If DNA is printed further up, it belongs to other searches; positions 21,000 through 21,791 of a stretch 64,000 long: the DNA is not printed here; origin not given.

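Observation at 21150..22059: Triple topoisomerase-type zinc-ribbon protein translationally coupled to a SET-domain methyltransferase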

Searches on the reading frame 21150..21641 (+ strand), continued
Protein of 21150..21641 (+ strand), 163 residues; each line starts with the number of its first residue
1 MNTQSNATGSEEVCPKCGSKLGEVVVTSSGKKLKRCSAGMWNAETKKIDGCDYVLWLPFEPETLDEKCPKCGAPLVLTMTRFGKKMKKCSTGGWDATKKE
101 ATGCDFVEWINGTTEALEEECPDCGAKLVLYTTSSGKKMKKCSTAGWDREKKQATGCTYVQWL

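Call 27: search_protein_representatives(protein=window:21150-21638:+)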
Query: 163 residues. Proteins with E-value up to 0.001 (for the whole library): 216; up to 1e-10: 33; up to 1e-30: 7. The best 150 are listed.
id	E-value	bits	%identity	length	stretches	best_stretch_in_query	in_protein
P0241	2.4e-69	248.8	68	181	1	10-163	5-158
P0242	2.5e-41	157.6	72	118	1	11-100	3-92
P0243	8.0e-41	156.0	71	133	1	43-138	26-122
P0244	5.3e-40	153.3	64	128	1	11-111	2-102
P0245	2.8e-33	131.4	63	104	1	12-105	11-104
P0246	4.5e-32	127.5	53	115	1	63-163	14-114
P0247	1.4e-31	125.9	72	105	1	89-163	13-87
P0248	2.5e-27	112.0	60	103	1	10-90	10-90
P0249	3.2e-27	111.7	60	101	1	10-92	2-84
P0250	8.5e-27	110.3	58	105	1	57-135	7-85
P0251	1.4e-26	109.6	51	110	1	7-90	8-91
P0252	2.8e-25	105.4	68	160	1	11-79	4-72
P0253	3.5e-22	95.3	72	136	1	45-101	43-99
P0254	1.0e-21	93.8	52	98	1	10-91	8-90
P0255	1.3e-20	90.2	61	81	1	11-74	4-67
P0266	2.9e-14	69.5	44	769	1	60-163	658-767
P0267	3.9e-13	65.9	43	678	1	63-135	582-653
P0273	5.5e-11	58.9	57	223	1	67-115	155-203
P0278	7.9e-10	55.1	52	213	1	66-120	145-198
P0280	1.6e-09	54.1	52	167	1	65-112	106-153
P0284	2.2e-09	53.6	43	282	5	50-129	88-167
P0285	3.1e-09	53.2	24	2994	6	4-71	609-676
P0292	8.6e-09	51.7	37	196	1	66-158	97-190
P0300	3.3e-08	49.8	47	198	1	66-114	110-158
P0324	6.9e-07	45.5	40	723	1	17-111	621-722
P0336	2.8e-06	43.5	39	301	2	115-162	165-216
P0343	3.8e-06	43.1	34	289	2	6-130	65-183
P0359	1.2e-05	41.5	31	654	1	14-109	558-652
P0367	1.6e-05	41.1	48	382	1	5-58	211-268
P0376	2.9e-05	40.2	41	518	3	58-90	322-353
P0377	3.0e-05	40.2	45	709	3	59-143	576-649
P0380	3.3e-05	40.1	34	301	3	64-142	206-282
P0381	3.6e-05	39.9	56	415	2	60-89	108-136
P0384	4.5e-05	39.6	41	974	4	55-106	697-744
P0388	5.3e-05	39.4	34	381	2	13-144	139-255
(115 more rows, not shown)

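Call 29: search_protein_families(library=pfam, proteins=[P0266, P0267, P0324, P0359, P0273, P0278, P0280, P0284, P0292, P0300], max_evalue=0.001)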
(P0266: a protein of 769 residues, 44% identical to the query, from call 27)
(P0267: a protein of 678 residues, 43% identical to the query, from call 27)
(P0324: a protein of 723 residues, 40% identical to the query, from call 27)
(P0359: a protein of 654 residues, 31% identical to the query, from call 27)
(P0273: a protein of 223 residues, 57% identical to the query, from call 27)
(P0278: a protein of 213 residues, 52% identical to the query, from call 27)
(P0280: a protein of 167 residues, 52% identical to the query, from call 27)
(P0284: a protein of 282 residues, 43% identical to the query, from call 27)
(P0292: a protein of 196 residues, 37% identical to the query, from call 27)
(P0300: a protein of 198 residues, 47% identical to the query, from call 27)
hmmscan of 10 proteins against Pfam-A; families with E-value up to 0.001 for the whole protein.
P0266 (769 aa): 2 families
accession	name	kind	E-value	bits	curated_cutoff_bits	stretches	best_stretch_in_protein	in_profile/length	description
PF01131.25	Topoisom_bac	-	9.7e-64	216.3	35.1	1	235-625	24-410/411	DNA topoisomerase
PF01751.28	Toprim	-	1.8e-07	31.7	23.1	1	30-127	2-81/96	Toprim domain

P0267 (678 aa): 4 families
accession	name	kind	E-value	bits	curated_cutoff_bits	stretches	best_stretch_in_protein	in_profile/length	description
PF01131.25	Topoisom_bac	-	1.6e-78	265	35.1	1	128-554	2-407/411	DNA topoisomerase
PF01751.28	Toprim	-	3.7e-16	59.5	23.1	1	4-113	2-96/96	Toprim domain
PF01396.24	Zn_ribbon_Top1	-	3.5e-11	43.2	32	1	639-674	4-33/39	Topoisomerase DNA binding C4 zinc finger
PF24747.1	Zn-ribbon_GIR1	-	0.00063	20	26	0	633-648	21-33/37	GIR1-like zinc ribbon domain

P0324 (723 aa): 2 families
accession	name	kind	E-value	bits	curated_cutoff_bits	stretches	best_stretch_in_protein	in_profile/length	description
PF01131.25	Topoisom_bac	-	2.6e-68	231.4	35.1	1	138-554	2-400/411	DNA topoisomerase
PF01751.28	Toprim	-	1.8e-06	28.4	23.1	1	3-120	2-96/96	Toprim domain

P0359 (654 aa): 2 families
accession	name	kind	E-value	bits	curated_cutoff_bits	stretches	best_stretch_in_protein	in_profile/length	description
PF01131.25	Topoisom_bac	-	4.4e-73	247.1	35.1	1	126-534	2-410/411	DNA topoisomerase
PF01751.28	Toprim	-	7e-18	65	23.1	1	3-111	2-96/96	Toprim domain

P0273 (223 aa): 1 family
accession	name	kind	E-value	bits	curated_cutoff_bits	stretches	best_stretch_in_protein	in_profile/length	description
PF04404.17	ERF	-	1.1e-29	103.9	25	1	9-150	3-145/153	ERF superfamily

P0278 (213 aa): 0 families

P0280 (167 aa): 2 families
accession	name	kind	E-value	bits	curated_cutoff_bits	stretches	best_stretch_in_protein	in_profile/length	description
PF13408.12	Zn_ribbon_recom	-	0.00016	22.5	25.3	1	108-148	7-42/58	Recombinase zinc beta ribbon domain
PF01396.24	Zn_ribbon_Top1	-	0.00085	19.5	32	0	108-126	3-20/39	Topoisomerase DNA binding C4 zinc finger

P0284 (282 aa): 20 families
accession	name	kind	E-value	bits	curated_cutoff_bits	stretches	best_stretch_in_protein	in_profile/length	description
PF01396.24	Zn_ribbon_Top1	-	4.6e-72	238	32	5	104-138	2-36/39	Topoisomerase DNA binding C4 zinc finger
PF06677.18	Auto_anti-p27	-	6.3e-09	36.2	24.1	0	242-258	14-32/40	Sjogren's syndrome/scleroderma autoantigen 1 (Autoantigen p27)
PF03119.21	DNA_ligase_ZBD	-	8.5e-09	35.6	25.8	0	159-185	2-25/27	NAD-dependent DNA ligase C4 zinc finger domain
PF13368.11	Toprim_C_rpt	-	3.6e-07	30.4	22.3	0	205-220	5-20/57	Topoisomerase C-terminal repeat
PF09723.15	Zn_ribbon_8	-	2.3e-06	27.9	34.4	0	154-169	25-39/41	Zinc ribbon domain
PF05191.20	ADK_lid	-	4.3e-06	27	26.6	0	243-257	21-35/36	Adenylate kinase, active site lid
PF13240.11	Zn_Ribbon_1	-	4.5e-06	26.7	25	0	63-70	2-9/23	zinc-ribbon domain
PF25164.1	CoiA_N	-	4.6e-06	26.5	26.3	0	201-214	20-33/50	Competence protein CoiA, N-terminal domain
PF06221.18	zf-C2HC5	-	5.3e-06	26.8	25.8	0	102-117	33-48/54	Putative zinc finger motif, C2HC5-type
PF24029.1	DUF7340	-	5.5e-06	26.5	27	0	240-264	3-27/62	Domain of unknown function (DUF7340)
PF25169.1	DUF7830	-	5.7e-06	26.6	27.5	0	199-218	35-54/72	Domain of unknown function (DUF7830)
PF19474.4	DUF6011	-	1.7e-05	24.7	26.6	0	238-255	3-20/37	Family of unknown function (DUF6011)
PF13248.11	Zn_ribbon_3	-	1.9e-05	24.4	27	0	158-166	4-11/26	zinc-ribbon domain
PF01131.25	Topoisom_bac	-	0.00011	21.8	35.1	1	2-41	372-410/411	DNA topoisomerase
PF13453.11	Zn_ribbon_TFIIB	-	0.00013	21.7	22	0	245-266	1-22/41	Transcription factor zinc-finger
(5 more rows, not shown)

P0292 (196 aa): 1 family
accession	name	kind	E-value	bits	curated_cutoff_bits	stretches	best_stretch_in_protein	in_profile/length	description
PF01396.24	Zn_ribbon_Top1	-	0.00015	21.9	32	1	97-122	2-26/39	Topoisomerase DNA binding C4 zinc finger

P0300 (198 aa): 1 family
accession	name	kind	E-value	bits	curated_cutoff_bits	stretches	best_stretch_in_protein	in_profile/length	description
PF01396.24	Zn_ribbon_Top1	-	0.00063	19.9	32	1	111-135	3-26/39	Topoisomerase DNA binding C4 zinc finger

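Call 32: find_encoding_contigs(protein=P0004, flank=4000, max_places=2)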
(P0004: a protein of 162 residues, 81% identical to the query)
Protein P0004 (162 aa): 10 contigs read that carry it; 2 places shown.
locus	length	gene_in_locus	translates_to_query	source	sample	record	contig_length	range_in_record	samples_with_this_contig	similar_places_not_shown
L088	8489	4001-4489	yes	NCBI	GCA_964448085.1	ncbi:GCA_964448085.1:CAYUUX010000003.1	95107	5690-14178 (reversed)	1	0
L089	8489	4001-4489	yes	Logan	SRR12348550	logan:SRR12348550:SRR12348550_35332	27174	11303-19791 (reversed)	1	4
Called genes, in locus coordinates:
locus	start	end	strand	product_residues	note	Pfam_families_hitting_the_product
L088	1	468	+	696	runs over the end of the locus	PF00912:Transgly, PF00905:Transpeptidase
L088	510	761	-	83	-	PF00076:RRM_1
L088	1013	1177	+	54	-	PF13370:Fer4_13, PF13459:Fer4_15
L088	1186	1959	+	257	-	PF02673:BacA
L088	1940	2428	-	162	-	-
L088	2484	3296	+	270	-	PF01734:Patatin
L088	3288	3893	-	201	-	PF13482:RNase_H_2, PF10108:DNA_pol_B_exo2 (faint)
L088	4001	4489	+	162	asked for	PF09723:Zn_ribbon_8 (faint), PF26788:DUF8260 (faint), PF01396:Zn_ribbon_Top1 (faint), PF06677:Auto_anti-p27 (faint), PF13240:Zn_Ribbon_1 (faint), PF26237:DUF8054_C (faint), PF03119:DNA_ligase_ZBD (faint), PF13453:Zn_ribbon_TFIIB (faint)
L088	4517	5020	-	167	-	-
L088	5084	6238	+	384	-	-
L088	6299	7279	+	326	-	-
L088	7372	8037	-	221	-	PF02353:CMAS (weak), PF05175:MTS, PF13489:Methyltransf_23, PF03848:TehB, PF13847:Methyltransf_31, PF08241:Methyltransf_11, PF08242:Methyltransf_12, PF13649:Methyltransf_25, +2 more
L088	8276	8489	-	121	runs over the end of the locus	-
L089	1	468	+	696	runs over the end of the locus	PF00912:Transgly, PF00905:Transpeptidase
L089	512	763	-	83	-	PF00076:RRM_1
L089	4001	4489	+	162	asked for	PF09723:Zn_ribbon_8 (faint), PF26788:DUF8260 (faint), PF01396:Zn_ribbon_Top1 (faint), PF06677:Auto_anti-p27 (faint), PF13240:Zn_Ribbon_1 (faint), PF26237:DUF8054_C (faint), PF03119:DNA_ligase_ZBD (faint), PF13453:Zn_ribbon_TFIIB (faint)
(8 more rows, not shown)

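Call 33: find_encoding_contigs(protein=P0012, flank=4000, max_places=2)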
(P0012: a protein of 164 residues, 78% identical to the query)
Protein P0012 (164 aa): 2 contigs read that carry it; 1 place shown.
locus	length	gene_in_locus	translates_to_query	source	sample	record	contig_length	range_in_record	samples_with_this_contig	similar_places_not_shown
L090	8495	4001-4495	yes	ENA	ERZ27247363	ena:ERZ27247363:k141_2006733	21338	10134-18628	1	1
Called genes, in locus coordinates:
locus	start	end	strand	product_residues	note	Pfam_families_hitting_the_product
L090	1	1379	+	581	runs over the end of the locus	-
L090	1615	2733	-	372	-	PF01071:GARS_A (weak), PF07478:Dala_Dala_lig_C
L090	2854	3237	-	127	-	PF07883:Cupin_2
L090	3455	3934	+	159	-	PF03073:TspO_MBR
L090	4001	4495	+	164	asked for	PF09723:Zn_ribbon_8 (faint), PF01396:Zn_ribbon_Top1 (faint), PF03119:DNA_ligase_ZBD (faint), PF04135:Nop10p (faint), PF13240:Zn_Ribbon_1 (faint), PF23549:Zn_ribbon_GRF_2 (faint), PF26040:Zn_ribbon_CLPX_N (faint)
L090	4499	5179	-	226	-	-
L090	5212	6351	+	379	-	PF13529:Peptidase_C39_2, PF07719:TPR_2 (faint), PF13181:TPR_8 (faint)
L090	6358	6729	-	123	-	PF05901:Excalibur (weak)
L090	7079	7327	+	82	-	-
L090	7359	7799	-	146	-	PF13673:Acetyltransf_10, PF00583:Acetyltransf_1, PF13508:Acetyltransf_7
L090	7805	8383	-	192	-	-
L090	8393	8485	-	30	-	-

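Call 34: find_encoding_contigs(protein=P0011, flank=4000, max_places=2)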
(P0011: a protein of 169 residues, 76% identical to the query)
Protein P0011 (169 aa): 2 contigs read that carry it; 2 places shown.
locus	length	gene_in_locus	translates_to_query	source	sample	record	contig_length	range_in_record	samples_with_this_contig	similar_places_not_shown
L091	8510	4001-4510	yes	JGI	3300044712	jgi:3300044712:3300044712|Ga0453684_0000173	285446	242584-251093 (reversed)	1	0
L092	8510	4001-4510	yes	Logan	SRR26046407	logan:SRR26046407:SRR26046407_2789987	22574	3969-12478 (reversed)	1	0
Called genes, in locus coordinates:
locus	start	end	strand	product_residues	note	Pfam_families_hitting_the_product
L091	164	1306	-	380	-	PF01071:GARS_A (weak), PF07478:Dala_Dala_lig_C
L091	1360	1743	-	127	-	PF07883:Cupin_2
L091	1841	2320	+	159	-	PF03073:TspO_MBR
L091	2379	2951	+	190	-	PF08269:dCache_2, PF17200:sCache_2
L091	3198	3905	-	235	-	-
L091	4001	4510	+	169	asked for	PF28086:HVO_2142 (faint), PF12760:Zn_ribbon_IS1595 (faint), PF01396:Zn_ribbon_Top1 (faint), PF13240:Zn_Ribbon_1 (faint), PF26040:Zn_ribbon_CLPX_N (faint)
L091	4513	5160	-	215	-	PF00027:cNMP_binding, PF13545:HTH_Crp_2, PF00325:Crp (weak)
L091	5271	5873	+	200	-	PF00081:Sod_Fe_N, PF02777:Sod_Fe_C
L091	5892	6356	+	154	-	PF07731:Cu-oxidase_2 (faint), PF13473:Cupredoxin_1, PF07732:Cu-oxidase_3 (faint), PF00127:Copper-bind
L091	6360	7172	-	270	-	PF00950:ABC-3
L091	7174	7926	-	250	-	PF00005:ABC_tran, PF02463:SMC_N (faint), PF13304:AAA_21 (weak)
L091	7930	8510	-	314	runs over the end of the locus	PF01297:ZnuA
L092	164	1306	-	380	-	PF01071:GARS_A (weak), PF07478:Dala_Dala_lig_C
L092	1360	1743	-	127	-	PF07883:Cupin_2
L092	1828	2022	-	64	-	-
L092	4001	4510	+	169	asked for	PF28086:HVO_2142 (faint), PF12760:Zn_ribbon_IS1595 (faint), PF01396:Zn_ribbon_Top1 (faint), PF13240:Zn_Ribbon_1 (faint), PF26040:Zn_ribbon_CLPX_N (faint)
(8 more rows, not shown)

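Call 35: predict_structure(alignment_id=A3)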
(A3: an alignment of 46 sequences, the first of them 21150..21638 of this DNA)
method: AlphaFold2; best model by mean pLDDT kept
length: 163 residues; sequences in the alignment: 46
mean_pLDDT: 82.0   pTM: 0.50
mean pLDDT of the five models: 82.0, 79.9, 78.9, 74.3, 72.8
residues with pLDDT >= 90: 24; 70-90: 128; 50-70: 2; < 50: 9
segments of 3 or more residues with pLDDT < 50: 1-9
pLDDT, mean of each block of 10 residues (from residue 1): 37 84 82 87 89 83 83 85 81 82 82 85 91 84 87 89 90
secondary structure, 60 per line:
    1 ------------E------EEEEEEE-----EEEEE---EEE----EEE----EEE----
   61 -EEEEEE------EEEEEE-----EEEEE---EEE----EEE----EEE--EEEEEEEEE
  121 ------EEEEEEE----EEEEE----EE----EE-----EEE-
elements in order: E20-26 E32-36 E40-42 E47-49 E54-56 E62-67 E74-79 E85-89 E93-95 E100-102 E107-109 E112-120 E127-133 E138-142 E160-162

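Call 40: fold_search(model_id=the predicted structure, library=pdb)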
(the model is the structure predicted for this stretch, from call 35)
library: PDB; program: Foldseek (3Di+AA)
matches with E <= 10: 397; with E <= 0.001: 0
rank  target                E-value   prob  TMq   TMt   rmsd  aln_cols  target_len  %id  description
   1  9gda_F                1.5e-02  0.82  0.21  0.05  18.1       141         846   23  RNAP-TopoI complex on duplex scaffold (released 2025-11-05)
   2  4rul_A                3.2e-02  0.57  0.21  0.07  16.6       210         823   17  Crystal structure of full-length E.Coli topoisomerase I in complex with ssDNA (released 2015-11-04)
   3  3no2                  5.8e-02  0.30  0.19  0.13  16.2       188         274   13  Crystal structure of a protein of unknown function (BACCAC_01654) from Bacteroides caccae at 1.35 A resolution (released 2010-07-28)
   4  8pv6_Ch               1.9e-01  0.16  0.17  0.09  15.7       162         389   10  Chaetomium thermophilum pre-60S State 3 - post-5S rotation with Rix1 complex with Foot - composite structure (released 2023-11-15)
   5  4gm9_A                3.1e-01  0.12  0.14  0.08  16.4       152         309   11  Crystal structure of human WD repeat domain 5 with compound MM-401 (released 2014-02-19)
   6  1se8                  3.4e-01  0.06  0.12  0.10  21.8       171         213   10  Structure of single-stranded DNA-binding protein (SSB) from D. radiodurans (released 2004-06-15)
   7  9bz0_a                3.6e-01  0.11  0.15  0.09  16.5       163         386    9  Structure of an STK19-containing TC-NER complex (released 2024-12-25)
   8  5y2z_B                3.8e-01  0.14  0.16  0.10  16.1       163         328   12  Crystal structure of human LGI1 EPTP-ADAM22 complex (released 2018-05-02)
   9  9ngt_A                4.0e-01  0.10  0.15  0.05  16.1       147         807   14  Crystal structure of CRBN-DDB1 and FPFT-2216 in complex with mTOR (released 2025-07-09)
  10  8u15_B                4.0e-01  0.09  0.15  0.05  16.0       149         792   13  The ternary complex structure of DDB1-CRBN-SALL4(ZF1,2)-short bound to CC-220 (released 2023-12-27)
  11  3uvo_A                4.5e-01  0.12  0.15  0.10  15.4       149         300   11  Crystal structure of WDR5 in complex with the WDR5-interacting motif of SET1B (released 2011-12-14)
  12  9d9z_B                4.7e-01  0.08  0.14  0.02  17.4       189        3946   12  Structure of human UBR4-KCMF1-CaM E3 ligase complex (Silencing Factor of the Integrated stress response, SiFI) (released 2025-06-11)
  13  5tee                  5.0e-01  0.13  0.18  0.07  13.7       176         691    6  Crystal structure of Gemin5 WD40 repeats in apo form (released 2016-10-19)
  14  6vbv_7                5.2e-01  0.13  0.18  0.06  15.1       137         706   14  Structure of the bovine BBSome:ARL6:GTP complex (released 2020-01-29)
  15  7tdz_i                5.2e-01  0.12  0.18  0.04  18.3       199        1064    8  Cryo-EM model of protomer of the cytoplasmic ring of the nuclear pore complex from Xenopus laevis (released 2022-06-22)
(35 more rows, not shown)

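Call 42: search_solved_structures(query=A3, max_evalue=0.01, show_alignments=2)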
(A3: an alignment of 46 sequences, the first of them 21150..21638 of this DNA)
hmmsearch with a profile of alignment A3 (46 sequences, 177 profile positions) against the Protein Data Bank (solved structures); distinct sequences matched with E-value up to 0.01: 0.

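Call 43: search_solved_structures(query=A3, max_evalue=10, show_alignments=3)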
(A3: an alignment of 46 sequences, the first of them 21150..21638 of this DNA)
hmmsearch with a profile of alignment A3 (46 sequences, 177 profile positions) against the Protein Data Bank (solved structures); distinct sequences matched with E-value up to 10: 5.
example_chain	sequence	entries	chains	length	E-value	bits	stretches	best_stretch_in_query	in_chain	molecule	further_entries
4rul_A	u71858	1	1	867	0.066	15.9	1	7-92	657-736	DNA topoisomerase 1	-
9gda_F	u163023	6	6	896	0.079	15.7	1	7-92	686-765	DNA topoisomerase 1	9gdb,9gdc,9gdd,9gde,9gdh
8ouw_7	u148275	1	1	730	0.23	14.1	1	34-93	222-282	DNA replication licensing factor MCM7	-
7aoc_I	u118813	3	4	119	0.32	13.7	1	35-76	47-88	DNA-directed RNA polymerase I subunit RPA12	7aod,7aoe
7mcd_A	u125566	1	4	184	1.4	11.6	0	121-148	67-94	AI-designed TIM-barrel F15C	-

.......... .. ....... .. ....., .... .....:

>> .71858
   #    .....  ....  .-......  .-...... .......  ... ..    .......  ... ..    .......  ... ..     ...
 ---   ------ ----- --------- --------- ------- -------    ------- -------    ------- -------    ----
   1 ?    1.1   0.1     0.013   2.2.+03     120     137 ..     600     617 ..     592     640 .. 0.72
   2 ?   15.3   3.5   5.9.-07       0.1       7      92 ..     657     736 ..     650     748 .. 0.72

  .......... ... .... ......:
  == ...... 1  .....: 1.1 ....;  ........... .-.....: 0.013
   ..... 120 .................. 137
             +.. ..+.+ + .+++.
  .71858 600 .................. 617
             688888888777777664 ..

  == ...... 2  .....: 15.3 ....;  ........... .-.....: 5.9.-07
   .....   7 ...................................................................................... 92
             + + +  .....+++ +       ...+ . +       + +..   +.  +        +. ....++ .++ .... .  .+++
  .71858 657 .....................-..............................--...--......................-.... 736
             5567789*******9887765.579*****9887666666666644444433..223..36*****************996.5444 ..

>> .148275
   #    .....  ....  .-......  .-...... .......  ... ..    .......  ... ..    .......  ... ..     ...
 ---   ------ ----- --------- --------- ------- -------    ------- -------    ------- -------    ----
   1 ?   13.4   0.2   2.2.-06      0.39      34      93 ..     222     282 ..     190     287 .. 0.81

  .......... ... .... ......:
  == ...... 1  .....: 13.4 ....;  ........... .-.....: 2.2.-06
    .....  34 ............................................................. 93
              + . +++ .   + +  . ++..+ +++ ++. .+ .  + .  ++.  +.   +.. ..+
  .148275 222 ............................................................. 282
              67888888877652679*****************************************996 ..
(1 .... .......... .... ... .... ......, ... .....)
